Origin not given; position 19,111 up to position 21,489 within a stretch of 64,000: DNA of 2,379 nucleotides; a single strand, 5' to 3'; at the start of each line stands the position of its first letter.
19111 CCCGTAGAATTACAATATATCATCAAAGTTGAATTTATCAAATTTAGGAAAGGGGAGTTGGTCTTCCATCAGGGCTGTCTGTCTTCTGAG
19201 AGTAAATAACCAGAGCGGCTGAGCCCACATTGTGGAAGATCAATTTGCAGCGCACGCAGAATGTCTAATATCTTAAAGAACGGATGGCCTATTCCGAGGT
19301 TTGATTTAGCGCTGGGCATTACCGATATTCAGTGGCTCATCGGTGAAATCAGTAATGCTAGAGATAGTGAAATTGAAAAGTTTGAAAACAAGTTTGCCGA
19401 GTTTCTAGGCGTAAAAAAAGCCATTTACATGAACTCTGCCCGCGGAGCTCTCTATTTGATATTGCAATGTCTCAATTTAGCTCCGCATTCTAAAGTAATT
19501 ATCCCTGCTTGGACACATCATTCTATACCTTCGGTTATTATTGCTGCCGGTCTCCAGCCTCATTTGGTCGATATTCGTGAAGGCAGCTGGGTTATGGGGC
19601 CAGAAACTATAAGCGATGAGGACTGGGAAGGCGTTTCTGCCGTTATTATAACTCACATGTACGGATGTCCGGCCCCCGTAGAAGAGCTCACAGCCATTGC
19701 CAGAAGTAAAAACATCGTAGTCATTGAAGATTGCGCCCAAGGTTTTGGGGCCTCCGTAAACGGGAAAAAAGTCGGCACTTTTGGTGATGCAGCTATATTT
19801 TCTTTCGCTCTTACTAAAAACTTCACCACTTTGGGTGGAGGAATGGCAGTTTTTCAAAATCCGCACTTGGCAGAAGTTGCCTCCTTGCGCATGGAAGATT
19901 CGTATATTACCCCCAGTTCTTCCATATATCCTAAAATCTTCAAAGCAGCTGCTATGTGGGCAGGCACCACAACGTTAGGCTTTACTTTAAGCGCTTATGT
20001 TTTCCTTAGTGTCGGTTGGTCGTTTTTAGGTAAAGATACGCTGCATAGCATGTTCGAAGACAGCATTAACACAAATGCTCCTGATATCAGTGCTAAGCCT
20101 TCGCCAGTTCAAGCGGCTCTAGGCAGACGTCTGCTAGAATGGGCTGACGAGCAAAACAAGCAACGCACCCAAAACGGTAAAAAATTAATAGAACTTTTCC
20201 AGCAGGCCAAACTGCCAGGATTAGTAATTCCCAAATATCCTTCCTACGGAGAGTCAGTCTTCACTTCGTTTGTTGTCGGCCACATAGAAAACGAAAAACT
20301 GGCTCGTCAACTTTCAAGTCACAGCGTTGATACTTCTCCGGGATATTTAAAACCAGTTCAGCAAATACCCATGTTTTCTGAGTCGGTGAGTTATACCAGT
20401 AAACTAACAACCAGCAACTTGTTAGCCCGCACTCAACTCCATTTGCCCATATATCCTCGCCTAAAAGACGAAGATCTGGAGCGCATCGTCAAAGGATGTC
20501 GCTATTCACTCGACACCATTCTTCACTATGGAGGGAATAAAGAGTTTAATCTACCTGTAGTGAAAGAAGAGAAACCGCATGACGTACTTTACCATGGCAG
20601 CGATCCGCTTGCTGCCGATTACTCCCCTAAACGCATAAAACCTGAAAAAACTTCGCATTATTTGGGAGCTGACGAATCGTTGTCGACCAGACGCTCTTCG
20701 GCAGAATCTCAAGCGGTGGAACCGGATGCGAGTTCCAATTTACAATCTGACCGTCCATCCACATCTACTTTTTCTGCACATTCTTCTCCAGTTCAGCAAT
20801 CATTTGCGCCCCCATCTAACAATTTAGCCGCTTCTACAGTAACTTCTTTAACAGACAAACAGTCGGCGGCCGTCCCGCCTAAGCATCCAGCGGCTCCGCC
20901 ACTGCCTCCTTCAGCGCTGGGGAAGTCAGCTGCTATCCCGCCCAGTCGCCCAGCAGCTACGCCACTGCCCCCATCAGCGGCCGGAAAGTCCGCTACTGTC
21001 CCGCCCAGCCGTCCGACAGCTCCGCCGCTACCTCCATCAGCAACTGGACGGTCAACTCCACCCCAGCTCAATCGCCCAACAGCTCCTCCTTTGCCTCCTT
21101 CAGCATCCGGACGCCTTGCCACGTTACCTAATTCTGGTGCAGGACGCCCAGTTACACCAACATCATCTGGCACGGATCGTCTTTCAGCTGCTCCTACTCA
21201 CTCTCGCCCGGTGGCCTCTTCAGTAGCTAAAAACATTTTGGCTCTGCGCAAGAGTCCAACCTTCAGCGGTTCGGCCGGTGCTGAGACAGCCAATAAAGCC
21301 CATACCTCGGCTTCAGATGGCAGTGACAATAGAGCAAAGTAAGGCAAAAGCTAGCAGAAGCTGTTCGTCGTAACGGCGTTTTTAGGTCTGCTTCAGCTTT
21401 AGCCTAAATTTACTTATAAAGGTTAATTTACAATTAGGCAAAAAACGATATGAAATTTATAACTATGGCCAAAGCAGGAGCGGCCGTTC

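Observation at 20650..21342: Proline-rich SH3/EVH1-ligand-like tandem repeats fused to a DegT aminotransferase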

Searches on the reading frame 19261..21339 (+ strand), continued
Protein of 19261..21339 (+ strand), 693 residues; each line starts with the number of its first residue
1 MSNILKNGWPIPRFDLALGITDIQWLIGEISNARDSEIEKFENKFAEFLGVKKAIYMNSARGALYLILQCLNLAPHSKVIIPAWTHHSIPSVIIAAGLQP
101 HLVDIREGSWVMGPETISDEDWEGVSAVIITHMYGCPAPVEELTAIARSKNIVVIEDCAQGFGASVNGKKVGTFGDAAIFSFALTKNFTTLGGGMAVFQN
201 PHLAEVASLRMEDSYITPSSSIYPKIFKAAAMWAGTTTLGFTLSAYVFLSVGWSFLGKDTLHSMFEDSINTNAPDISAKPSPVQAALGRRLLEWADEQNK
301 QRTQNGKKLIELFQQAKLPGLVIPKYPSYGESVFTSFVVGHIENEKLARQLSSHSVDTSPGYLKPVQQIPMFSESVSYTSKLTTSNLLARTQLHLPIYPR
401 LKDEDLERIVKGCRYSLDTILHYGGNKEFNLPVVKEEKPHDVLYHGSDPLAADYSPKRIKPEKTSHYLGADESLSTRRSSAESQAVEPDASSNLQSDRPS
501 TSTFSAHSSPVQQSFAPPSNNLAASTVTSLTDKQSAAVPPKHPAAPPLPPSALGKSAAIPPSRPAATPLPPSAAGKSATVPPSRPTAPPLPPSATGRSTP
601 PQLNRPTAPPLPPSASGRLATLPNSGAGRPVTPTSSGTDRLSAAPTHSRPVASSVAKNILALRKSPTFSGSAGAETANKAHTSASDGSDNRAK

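Call 52: find_encoding_contigs(protein=P0026, flank=9000, max_places=1)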
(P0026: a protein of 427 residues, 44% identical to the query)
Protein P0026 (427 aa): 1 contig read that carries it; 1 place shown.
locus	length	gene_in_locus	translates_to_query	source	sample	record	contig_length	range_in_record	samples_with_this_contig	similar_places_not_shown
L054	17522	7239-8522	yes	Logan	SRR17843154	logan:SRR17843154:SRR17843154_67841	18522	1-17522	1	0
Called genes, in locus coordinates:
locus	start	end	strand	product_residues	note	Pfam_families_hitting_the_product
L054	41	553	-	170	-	-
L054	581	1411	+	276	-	PF00702:Hydrolase (faint), PF05116:S6PP (faint), PF08282:Hydrolase_3, PF12710:HAD (faint)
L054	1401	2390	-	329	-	-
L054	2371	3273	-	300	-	-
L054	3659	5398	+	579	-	PF01841:Transglut_core, PF07719:TPR_2 (faint), PF13428:TPR_14 (faint), PF13432:TPR_16 (weak), PF14559:TPR_19 (weak)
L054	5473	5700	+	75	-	-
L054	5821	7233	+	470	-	PF00890:FAD_binding_2 (weak), PF01266:DAO, PF01593:Amino_oxidase, PF13450:NAD_binding_8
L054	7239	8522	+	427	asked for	PF01041:DegT_DnrJ_EryC1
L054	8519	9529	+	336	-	PF04055:Radical_SAM, PF13353:Fer4_12 (weak)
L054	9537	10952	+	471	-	PF02310:B12-binding, PF04055:Radical_SAM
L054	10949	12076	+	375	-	PF04055:Radical_SAM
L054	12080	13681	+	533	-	PF02310:B12-binding, PF04055:Radical_SAM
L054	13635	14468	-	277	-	PF01135:PCMT, PF01209:Ubie_methyltran (faint), PF13847:Methyltransf_31, PF08241:Methyltransf_11 (faint), PF08242:Methyltransf_12 (faint), PF13649:Methyltransf_25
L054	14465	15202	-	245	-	-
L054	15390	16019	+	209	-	PF13489:Methyltransf_23 (weak), PF08241:Methyltransf_11, PF08242:Methyltransf_12, PF13649:Methyltransf_25, PF13847:Methyltransf_31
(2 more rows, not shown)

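Call 71: list_cluster_members(proteins=[P0008, P0005, P0011, P0009, P0010])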
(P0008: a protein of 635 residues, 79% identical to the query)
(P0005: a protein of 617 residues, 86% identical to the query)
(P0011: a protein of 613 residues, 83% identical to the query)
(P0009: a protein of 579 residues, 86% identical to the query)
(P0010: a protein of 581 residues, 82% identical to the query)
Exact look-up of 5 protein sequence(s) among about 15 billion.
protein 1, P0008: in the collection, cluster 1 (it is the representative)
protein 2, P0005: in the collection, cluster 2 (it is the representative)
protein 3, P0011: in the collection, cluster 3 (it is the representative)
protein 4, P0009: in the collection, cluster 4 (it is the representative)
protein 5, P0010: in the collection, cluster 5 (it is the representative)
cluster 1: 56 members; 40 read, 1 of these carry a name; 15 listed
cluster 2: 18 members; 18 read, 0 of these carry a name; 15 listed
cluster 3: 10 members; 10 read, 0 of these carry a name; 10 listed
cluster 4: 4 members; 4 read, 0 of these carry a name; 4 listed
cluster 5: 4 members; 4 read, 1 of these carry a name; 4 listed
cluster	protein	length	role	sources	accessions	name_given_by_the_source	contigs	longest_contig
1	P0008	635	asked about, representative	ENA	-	-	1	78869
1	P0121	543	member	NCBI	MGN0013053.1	MAG: DegT/DnrJ/EryC1/StrS family aminotransferase, partial [Candidatus Bruticola sp.]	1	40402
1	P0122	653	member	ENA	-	-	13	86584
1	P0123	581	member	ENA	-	-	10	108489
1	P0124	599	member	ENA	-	-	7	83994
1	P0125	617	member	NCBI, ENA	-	-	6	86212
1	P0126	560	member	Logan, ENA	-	-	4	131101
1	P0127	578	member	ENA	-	-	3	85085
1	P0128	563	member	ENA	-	-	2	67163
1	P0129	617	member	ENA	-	-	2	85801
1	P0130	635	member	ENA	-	-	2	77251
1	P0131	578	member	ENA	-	-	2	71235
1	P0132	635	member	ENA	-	-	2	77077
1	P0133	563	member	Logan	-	-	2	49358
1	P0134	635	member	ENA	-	-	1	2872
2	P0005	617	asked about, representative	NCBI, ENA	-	-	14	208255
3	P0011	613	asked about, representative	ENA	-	-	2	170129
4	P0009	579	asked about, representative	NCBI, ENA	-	-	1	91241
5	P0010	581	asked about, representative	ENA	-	-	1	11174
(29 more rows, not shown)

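Call 76: fold_search(model_id=the predicted structure, library=pdb)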
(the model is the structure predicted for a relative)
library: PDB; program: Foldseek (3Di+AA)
matches with E <= 10: 1801; with E <= 0.001: 1583
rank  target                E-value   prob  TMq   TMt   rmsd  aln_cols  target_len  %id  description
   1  7b0d_A                6.2e-27  1.00  0.45  0.83   7.4       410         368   24  Sugar transaminase from Archaeoglobus veneficus (released 2021-12-01)
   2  3bn1_C                3.5e-26  1.00  0.44  0.81   7.0       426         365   22  Crystal structure of GDP-perosamine synthase (released 2008-03-18)
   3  4piw_B                1.2e-25  1.00  0.46  0.86   7.1       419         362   18  Crystal structure of sugar aminotransferase WecE from Escherichia coli K-12 (released 2014-07-16)
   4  4oca                  1.2e-25  1.00  0.45  0.84   9.1       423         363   20  Cryatal structure of ArnB K188A complexted with PLP and UDP-Ara4N (released 2014-03-12)
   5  6blg                  1.2e-25  1.00  0.46  0.82   7.8       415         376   20  Crystal Structure of Sugar Transaminase from Klebsiella pneumoniae Complexed with PLP (released 2017-11-22)
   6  7l7x_AAA              2.1e-25  1.00  0.44  0.76  11.4       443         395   20  X-ray structure of the Pcryo_0638 aminotransferase from Psychrobacter cryohalolentis (released 2021-03-03)
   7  4qgr_A                3.8e-25  1.00  0.44  0.79   8.9       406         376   21  Crystal structure of a DegT DnrJ EryC1 StrS aminotransferase from Brucella abortus (released 2014-06-18)
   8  7b0m                  5.0e-25  1.00  0.45  0.82   8.8       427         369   21  Sugar transaminase from a metagenome collected from troll oil field production water (released 2021-12-01)
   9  3dr4_B                5.6e-25  1.00  0.45  0.82   6.1       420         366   22  GDP-perosamine synthase K186A mutant from Caulobacter crescentus with bound sugar ligand (released 2008-10-14)
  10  3frk_A                7.0e-25  1.00  0.44  0.81   9.8       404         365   25  X-ray structure of QdtB from T. thermosaccharolyticum in complex with a PLP:TDP-3-aminoquinovose aldimine (released 2009-02-17)
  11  5uid_A                7.8e-25  1.00  0.46  0.85   9.6       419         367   20  The crystal structure of an aminotransferase TlmJ from Streptoalloteichus hindustanus (released 2017-02-01)
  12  4piw_A                9.8e-25  1.00  0.45  0.84   4.9       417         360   18  Crystal structure of sugar aminotransferase WecE from Escherichia coli K-12 (released 2014-07-16)
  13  3dr7_B                1.1e-24  1.00  0.44  0.80   6.0       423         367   21  GDP-perosamine synthase from Caulobacter crescentus with bound GDP-3-deoxyperosamine (released 2008-10-14)
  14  4qgr_B                1.2e-24  1.00  0.44  0.79   9.2       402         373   22  Crystal structure of a DegT DnrJ EryC1 StrS aminotransferase from Brucella abortus (released 2014-06-18)
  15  3dr4_C                1.4e-24  1.00  0.46  0.84   7.0       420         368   22  GDP-perosamine synthase K186A mutant from Caulobacter crescentus with bound sugar ligand (released 2008-10-14)
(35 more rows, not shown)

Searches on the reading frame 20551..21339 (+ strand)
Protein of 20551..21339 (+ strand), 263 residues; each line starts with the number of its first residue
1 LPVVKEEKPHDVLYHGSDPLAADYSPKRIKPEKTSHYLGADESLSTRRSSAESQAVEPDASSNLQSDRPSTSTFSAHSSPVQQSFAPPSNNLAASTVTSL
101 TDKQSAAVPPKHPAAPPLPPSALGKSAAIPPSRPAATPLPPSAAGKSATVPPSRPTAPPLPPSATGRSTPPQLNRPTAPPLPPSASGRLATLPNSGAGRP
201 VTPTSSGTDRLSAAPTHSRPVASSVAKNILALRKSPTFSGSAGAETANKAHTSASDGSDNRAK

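Call 13: search_protein_families(library=pfam, proteins=[window:20551-21339:+], max_evalue=10)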
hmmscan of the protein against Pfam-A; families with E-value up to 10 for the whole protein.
seq(263 aa): 0 families

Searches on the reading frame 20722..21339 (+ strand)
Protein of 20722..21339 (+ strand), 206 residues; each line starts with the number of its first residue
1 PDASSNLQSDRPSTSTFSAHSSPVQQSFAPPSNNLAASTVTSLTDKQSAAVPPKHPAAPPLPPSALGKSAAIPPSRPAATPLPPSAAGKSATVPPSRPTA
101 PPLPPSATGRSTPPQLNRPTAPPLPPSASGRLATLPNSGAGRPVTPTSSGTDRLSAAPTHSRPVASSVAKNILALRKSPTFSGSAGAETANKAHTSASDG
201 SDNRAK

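Call 65: search_protein_representatives(protein=window:20722-21339:+)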
Query: 206 residues. Proteins with E-value up to 0.001 (for the whole library): 0; up to 1e-10: 0; up to 1e-30: 0. The best 0 are listed.

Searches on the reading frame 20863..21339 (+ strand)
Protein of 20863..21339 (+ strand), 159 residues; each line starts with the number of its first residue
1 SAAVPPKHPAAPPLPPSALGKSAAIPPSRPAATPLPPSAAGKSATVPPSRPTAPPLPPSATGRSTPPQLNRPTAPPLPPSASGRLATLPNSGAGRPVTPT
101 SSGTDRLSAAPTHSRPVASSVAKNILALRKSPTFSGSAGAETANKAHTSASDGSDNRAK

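Call 50: search_solved_structures(query=window:20863-21339:+, max_evalue=10, show_alignments=3)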
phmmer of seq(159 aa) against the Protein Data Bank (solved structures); distinct sequences matched with E-value up to 10: 0.

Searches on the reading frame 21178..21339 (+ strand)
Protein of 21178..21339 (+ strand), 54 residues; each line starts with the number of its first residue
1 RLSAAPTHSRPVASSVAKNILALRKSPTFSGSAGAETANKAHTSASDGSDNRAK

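Call 20: find_homologous_proteins(query=A1, max_evalue=10)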
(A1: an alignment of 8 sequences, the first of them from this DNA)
Query A1 (8 sequences): 224 candidates shared short words with the query, none scored E <= 10.
